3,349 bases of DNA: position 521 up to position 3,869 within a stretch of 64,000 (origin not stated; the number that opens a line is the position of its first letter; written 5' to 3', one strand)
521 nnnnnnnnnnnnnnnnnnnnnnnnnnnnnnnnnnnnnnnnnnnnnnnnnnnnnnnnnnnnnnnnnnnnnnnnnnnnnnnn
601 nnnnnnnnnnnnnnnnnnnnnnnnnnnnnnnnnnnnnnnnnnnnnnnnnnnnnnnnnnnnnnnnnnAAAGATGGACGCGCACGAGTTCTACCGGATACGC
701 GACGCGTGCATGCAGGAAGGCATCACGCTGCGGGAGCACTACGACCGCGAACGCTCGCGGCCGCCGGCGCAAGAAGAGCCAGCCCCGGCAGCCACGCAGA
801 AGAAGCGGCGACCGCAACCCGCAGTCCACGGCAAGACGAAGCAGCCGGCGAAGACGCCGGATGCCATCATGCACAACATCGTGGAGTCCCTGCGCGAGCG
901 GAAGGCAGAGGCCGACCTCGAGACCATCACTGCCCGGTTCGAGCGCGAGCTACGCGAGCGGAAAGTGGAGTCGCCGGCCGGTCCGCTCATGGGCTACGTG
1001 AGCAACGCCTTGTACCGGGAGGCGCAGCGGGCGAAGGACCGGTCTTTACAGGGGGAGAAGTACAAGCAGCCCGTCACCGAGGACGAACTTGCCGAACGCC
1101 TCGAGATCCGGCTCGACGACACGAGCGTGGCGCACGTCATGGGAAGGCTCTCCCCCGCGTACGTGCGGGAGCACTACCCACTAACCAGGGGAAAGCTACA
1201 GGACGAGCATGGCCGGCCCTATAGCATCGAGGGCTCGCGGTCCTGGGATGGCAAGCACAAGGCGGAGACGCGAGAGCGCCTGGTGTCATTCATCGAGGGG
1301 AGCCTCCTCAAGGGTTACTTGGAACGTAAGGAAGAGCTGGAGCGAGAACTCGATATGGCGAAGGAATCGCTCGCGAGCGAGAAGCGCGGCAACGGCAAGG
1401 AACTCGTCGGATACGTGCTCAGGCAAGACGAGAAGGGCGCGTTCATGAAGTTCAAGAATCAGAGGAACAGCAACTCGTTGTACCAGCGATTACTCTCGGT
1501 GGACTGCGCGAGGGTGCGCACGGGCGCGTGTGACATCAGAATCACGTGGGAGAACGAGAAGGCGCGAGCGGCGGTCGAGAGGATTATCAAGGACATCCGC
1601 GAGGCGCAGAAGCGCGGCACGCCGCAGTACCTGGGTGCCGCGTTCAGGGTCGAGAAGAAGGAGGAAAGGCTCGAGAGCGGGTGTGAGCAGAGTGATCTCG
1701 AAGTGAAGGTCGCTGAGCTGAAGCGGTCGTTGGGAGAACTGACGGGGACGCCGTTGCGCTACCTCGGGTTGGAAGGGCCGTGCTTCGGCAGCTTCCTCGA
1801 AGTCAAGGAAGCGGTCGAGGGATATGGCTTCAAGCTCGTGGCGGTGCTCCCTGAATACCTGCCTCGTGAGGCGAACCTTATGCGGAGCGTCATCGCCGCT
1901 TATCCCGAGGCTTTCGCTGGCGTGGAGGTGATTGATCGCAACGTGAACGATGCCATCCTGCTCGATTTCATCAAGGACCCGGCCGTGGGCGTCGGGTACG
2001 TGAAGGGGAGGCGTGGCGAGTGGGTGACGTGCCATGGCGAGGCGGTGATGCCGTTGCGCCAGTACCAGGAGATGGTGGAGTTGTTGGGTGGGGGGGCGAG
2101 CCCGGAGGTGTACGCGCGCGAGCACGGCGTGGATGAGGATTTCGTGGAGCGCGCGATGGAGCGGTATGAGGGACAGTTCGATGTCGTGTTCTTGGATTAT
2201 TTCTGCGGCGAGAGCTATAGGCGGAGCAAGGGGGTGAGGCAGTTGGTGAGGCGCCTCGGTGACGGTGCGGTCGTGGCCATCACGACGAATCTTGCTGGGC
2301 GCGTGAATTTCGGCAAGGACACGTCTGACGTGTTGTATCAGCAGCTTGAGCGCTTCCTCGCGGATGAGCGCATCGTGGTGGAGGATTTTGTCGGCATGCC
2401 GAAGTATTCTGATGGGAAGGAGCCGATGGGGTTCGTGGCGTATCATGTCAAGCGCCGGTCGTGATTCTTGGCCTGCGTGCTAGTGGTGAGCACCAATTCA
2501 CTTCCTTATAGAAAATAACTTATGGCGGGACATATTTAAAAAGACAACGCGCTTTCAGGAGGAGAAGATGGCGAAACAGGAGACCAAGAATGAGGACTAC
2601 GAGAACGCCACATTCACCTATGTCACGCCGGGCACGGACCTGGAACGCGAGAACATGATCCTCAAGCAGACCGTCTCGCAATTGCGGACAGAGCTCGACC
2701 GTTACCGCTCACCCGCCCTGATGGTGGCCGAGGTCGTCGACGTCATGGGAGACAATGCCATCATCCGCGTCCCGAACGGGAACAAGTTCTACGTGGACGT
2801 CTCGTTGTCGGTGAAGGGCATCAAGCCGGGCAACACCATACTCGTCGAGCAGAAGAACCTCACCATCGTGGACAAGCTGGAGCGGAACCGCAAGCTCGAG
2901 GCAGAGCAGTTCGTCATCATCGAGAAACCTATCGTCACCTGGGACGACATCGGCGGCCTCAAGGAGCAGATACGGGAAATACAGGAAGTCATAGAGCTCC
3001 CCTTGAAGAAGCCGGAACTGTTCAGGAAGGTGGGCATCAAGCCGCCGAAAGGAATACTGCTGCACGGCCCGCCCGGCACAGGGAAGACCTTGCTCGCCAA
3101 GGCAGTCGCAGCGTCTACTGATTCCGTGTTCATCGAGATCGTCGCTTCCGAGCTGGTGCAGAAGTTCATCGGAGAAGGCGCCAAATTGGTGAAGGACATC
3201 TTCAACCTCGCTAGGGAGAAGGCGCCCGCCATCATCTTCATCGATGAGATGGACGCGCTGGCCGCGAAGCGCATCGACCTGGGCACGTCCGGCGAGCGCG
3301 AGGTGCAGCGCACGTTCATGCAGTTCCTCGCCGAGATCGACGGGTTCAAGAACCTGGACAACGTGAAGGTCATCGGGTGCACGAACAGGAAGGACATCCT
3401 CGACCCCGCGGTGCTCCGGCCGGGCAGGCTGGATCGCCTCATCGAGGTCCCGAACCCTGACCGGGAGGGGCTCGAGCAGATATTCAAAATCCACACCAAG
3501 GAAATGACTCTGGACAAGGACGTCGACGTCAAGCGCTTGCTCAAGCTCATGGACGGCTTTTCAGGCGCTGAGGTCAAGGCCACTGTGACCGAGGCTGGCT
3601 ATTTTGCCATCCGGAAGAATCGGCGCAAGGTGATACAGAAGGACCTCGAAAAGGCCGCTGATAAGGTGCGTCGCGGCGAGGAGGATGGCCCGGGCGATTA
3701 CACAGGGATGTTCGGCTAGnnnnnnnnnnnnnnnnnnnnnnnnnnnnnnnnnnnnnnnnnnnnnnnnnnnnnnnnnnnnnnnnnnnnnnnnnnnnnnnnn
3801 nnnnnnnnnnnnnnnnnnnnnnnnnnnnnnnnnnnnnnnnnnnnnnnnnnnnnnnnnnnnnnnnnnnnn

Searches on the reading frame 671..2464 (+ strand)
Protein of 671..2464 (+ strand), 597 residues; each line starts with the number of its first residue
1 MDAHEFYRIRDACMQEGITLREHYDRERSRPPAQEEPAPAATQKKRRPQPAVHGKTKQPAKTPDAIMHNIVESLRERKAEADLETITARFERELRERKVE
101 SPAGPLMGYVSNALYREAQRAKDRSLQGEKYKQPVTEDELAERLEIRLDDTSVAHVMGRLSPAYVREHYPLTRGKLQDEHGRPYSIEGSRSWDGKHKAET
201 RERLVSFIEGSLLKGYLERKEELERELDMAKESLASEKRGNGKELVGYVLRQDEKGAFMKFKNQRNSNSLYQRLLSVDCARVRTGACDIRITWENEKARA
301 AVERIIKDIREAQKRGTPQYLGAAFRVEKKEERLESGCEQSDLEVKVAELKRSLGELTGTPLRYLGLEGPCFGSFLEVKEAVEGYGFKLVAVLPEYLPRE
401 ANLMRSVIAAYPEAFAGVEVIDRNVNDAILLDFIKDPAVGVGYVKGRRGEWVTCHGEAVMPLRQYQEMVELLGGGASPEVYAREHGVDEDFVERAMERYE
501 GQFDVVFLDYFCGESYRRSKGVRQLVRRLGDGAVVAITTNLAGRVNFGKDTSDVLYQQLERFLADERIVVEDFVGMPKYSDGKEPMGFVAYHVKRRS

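Call 26: search_protein_families(library=pfam, proteins=[window:671-2464:+], max_evalue=0.001)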
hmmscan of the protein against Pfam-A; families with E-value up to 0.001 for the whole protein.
window:671-2464:+ (597 aa): 0 families

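Call 36: search_protein_families(library=pfam, proteins=[window:671-2464:+], max_evalue=1)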
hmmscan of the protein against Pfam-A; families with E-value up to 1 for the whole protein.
window:671-2464:+ (597 aa): 1 family
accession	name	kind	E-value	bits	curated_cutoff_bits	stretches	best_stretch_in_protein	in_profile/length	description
PF22798.2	DUF5817_CT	-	0.017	15.4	29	1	481-498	21-38/54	DUF5817, C-terminal domain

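Call 75: search_protein_families(library=ncbifam, proteins=[window:671-2464:+], max_evalue=0.05)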
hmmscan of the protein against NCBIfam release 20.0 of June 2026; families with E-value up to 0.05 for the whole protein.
window:671-2464:+ (597 aa): 0 families

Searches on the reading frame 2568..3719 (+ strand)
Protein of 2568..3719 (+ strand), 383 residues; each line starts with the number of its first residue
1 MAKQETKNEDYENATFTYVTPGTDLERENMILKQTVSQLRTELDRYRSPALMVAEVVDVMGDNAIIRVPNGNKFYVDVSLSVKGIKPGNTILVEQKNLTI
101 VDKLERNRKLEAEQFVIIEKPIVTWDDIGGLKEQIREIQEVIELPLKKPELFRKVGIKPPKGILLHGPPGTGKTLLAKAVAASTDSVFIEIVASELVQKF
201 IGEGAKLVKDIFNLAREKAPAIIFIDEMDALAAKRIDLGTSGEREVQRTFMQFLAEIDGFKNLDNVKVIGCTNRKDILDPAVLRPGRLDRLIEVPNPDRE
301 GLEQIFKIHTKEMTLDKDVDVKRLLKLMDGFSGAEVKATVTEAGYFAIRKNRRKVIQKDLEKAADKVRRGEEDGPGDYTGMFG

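Call 26: search_protein_families(library=pfam, proteins=[window:2568-3719:+], max_evalue=0.001)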
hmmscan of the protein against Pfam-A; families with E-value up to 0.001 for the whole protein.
window:2568-3719:+ (383 aa): 8 families
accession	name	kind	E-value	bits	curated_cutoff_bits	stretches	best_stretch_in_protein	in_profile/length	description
PF00004.35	AAA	-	1.5e-41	142.4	21.2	1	163-295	1-130/131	ATPase family associated with various cellular activities (AAA)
PF17862.7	AAA_lid_3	-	1.2e-10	41.2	27.2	1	318-362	1-45/45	AAA+ lid domain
PF13191.12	AAA_16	-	2.7e-06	28.4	32.6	1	151-192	15-59/167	AAA ATPase domain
PF16450.11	Prot_ATP_ID_OB_C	-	3.6e-06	27.1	23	1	53-105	1-56/56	Proteasomal ATPase OB C-terminal domain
PF13401.12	AAA_22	-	2e-05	25.3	27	0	163-221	8-64/130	AAA domain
PF07724.20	AAA_2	-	5.8e-05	23.6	27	1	162-254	5-99/166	AAA domain (Cdc48 subfamily)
PF05496.18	RuvB_N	-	0.00027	21.1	27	1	162-232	35-97/159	Holliday junction DNA helicase RuvB P-loop domain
PF07728.20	AAA_5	-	0.00037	21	22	0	163-229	2-76/139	AAA domain (dynein-related subfamily)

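Call 72: list_cluster_members(proteins=[P0008, P0002, P0003, P0007, P0021, P0032, P0035, window:2568-3719:+, window:25338-26363:-, P0004])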
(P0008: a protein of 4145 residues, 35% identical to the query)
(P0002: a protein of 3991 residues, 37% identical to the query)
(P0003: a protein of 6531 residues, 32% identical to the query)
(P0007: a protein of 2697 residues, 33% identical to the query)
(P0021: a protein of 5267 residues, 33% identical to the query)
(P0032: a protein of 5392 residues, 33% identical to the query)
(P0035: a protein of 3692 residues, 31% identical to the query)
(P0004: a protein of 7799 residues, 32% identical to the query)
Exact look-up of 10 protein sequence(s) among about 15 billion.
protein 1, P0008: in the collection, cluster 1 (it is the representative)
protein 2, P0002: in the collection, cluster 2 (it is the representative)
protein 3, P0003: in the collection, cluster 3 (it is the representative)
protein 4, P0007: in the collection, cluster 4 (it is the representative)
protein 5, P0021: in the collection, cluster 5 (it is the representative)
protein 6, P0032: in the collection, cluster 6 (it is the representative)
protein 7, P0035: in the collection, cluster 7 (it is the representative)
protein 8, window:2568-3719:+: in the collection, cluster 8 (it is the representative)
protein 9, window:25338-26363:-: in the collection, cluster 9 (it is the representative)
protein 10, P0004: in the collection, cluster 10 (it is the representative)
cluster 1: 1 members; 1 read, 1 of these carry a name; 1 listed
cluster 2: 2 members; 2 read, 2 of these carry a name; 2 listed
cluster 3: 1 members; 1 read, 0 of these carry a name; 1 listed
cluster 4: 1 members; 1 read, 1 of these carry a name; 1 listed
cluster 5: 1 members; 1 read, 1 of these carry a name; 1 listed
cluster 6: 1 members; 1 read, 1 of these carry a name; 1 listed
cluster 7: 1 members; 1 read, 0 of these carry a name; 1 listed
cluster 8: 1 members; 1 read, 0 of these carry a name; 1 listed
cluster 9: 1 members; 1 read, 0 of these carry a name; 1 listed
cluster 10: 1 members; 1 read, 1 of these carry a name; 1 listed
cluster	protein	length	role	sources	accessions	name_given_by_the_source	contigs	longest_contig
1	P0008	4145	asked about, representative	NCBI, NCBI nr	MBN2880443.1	hypothetical protein JXM83_00150, partial [Candidatus Woesearchaeota archaeon] | hypothetical protein [Candidatus Woesearchaeota archaeon]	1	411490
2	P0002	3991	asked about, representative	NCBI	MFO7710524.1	MAG: DUF2341 domain-containing protein [Candidatus Woesearchaeota archaeon]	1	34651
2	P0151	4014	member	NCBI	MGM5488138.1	MAG: DUF2341 domain-containing protein [Nanobdellota archaeon]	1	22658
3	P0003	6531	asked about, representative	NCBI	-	-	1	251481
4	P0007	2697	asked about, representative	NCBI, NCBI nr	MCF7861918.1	DUF2341 domain-containing protein [Candidatus Woesearchaeota archaeon]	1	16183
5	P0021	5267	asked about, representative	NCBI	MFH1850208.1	MAG: CARDB domain-containing protein [archaeon]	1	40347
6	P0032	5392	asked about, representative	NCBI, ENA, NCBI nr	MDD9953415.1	MAG: Ig-like domain-containing protein [Candidatus Woesearchaeota archaeon] | Ig-like domain-containing protein [Candidatus Woesearchaeota archaeon]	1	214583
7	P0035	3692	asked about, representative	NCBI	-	-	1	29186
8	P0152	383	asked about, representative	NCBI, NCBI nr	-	-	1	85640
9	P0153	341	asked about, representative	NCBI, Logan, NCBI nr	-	-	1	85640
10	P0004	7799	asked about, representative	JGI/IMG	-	hypothetical protein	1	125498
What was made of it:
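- Tried and rejected: Lineage came instead from NCBI names of orthologues (call 72).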
